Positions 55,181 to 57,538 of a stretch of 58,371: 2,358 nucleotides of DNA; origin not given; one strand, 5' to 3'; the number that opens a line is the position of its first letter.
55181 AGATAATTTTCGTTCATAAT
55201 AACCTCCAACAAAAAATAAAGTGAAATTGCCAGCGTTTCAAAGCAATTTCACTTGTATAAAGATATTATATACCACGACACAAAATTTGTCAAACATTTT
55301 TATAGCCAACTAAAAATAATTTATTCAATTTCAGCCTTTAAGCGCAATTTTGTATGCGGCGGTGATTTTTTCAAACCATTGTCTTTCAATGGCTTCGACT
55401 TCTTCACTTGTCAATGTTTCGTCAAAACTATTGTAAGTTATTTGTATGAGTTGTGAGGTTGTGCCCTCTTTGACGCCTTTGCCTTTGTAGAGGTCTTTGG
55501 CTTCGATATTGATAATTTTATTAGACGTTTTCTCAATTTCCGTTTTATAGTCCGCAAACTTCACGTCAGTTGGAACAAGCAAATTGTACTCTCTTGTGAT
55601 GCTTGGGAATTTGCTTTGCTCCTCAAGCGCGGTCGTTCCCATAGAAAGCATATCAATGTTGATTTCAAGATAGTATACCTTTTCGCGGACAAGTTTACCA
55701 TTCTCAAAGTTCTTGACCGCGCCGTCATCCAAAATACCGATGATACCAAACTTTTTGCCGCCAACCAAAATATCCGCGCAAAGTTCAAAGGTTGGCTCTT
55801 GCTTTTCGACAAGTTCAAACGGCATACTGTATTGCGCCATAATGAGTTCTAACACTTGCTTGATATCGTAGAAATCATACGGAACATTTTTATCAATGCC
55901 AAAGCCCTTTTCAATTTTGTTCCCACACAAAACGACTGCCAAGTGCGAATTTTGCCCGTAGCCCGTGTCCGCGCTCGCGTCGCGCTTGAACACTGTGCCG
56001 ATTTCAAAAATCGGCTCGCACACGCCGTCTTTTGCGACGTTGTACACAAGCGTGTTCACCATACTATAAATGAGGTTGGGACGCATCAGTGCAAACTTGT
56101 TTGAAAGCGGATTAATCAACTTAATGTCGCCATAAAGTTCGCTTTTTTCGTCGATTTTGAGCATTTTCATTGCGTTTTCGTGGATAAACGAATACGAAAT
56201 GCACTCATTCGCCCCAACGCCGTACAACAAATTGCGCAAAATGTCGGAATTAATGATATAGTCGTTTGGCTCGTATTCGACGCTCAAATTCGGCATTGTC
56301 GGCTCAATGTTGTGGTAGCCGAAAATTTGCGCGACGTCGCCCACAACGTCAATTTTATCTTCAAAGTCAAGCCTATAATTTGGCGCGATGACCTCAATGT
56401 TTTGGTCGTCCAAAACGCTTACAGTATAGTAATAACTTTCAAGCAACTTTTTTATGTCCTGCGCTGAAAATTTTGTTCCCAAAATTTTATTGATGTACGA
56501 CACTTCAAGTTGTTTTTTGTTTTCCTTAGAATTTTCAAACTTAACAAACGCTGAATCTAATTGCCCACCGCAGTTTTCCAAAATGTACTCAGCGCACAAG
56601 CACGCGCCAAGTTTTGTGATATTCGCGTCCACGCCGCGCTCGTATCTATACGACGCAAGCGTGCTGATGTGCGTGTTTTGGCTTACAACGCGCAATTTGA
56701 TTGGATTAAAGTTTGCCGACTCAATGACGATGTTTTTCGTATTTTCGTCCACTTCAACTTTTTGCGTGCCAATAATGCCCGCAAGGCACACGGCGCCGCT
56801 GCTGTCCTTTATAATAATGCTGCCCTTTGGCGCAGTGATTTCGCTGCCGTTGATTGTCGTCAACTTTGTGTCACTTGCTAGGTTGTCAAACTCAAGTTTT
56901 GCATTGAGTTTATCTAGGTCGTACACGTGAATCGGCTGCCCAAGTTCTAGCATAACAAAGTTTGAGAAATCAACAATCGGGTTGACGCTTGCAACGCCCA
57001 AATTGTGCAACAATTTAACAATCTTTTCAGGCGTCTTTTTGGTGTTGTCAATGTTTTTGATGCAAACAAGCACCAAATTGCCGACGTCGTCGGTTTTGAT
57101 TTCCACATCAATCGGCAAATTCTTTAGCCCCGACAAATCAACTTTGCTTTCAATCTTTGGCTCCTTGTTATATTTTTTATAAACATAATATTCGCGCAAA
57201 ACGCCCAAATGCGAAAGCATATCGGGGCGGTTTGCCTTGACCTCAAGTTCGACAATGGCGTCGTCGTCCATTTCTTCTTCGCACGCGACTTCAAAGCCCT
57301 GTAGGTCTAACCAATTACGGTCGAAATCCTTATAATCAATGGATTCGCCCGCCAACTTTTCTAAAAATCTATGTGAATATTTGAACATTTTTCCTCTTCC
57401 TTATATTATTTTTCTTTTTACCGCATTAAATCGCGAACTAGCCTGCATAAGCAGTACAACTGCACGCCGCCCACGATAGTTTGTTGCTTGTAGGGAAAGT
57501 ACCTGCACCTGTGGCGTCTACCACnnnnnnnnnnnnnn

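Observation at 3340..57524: Dispersed mosaic family of intergenic repeats at nine loci (REP/BIME-like, unrecognised sequence)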

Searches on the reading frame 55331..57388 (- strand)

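Call 15: search_protein_families(library=pfam, proteins=[window:55331-57388:-])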
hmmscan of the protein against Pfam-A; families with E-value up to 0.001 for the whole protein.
window:55331-57388:- (685 aa): 4 families
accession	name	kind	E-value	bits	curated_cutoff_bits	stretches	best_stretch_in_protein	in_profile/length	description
PF03483.22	B3_4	-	1.5e-49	168.3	29.3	1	106-274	6-174/174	B3/4 domain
PF17759.6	tRNA_synthFbeta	-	6.7e-40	137.3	22.4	1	361-578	1-214/214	Phenylalanyl tRNA synthetase beta chain CLM domain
PF03484.21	B5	-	8.4e-18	64.8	28.6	1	293-358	2-67/67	tRNA synthetase B5 domain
PF03147.19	FDX-ACB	-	6.8e-16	58.9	31.1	1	592-683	1-93/94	Ferredoxin-fold anticodon binding domain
